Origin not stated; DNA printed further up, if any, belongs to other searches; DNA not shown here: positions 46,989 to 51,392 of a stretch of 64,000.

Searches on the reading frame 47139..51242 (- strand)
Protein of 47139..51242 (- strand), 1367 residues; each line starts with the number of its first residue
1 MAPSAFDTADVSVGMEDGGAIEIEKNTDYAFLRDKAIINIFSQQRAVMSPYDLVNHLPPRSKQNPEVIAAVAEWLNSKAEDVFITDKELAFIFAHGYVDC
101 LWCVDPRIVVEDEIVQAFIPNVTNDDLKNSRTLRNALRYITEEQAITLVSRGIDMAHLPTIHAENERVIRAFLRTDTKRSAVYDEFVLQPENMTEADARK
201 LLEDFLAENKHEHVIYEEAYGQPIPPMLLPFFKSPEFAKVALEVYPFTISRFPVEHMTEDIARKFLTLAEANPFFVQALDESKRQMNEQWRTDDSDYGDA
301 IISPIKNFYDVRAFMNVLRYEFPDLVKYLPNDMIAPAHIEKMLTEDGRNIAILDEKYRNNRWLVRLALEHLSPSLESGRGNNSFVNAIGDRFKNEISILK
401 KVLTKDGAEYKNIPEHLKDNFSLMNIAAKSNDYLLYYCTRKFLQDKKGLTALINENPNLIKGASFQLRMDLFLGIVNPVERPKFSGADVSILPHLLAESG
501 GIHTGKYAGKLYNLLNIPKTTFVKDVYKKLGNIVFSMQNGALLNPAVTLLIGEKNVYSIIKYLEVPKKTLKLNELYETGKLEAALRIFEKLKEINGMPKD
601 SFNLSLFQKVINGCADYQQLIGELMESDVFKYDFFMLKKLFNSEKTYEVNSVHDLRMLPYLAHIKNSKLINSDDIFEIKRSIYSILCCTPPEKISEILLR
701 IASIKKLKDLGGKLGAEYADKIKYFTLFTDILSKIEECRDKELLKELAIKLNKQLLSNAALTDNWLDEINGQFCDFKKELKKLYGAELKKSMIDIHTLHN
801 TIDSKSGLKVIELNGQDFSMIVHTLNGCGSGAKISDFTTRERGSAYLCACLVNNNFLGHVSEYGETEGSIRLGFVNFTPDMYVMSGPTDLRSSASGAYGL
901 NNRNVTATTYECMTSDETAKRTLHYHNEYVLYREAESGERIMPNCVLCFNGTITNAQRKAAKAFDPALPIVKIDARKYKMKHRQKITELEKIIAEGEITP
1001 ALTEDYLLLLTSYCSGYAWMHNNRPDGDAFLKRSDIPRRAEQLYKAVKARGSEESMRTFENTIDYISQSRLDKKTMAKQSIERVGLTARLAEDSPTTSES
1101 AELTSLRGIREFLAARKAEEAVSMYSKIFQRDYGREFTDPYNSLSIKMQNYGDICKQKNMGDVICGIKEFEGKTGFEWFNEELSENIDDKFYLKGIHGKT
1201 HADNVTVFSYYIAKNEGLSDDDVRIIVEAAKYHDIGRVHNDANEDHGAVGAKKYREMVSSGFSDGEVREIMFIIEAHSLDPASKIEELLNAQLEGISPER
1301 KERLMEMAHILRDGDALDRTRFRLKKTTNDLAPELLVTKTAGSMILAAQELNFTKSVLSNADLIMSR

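Call 8: search_protein_families(library=pfam, proteins=[window:47139-51242:-], max_evalue=0.01)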
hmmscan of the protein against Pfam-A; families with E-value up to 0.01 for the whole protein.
window:47139-51242:- (1367 aa): 2 families
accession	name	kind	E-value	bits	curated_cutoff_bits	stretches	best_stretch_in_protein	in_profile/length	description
PF13475.11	DUF4116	-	1.8e-05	24.6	24.9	1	398-440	4-46/49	Domain of unknown function (DUF4116)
PF01966.28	HD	-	0.00021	22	22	1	1200-1319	3-115/116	HD domain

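Call 48: search_protein_families(library=padloc, proteins=[window:47139-51242:-], max_evalue=0.1)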
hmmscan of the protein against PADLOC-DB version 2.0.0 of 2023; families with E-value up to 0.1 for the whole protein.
window:47139-51242:- (1367 aa): 2 families
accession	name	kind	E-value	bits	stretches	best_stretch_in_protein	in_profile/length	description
PDLC00939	Cas3g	-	0.0014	14.8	1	1199-1264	693-755/864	"CRISPR-associated helicase Cas3, subtype Dpsyc"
PDLC01769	Cas3g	-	0.024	11.3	1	1196-1239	657-700/836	-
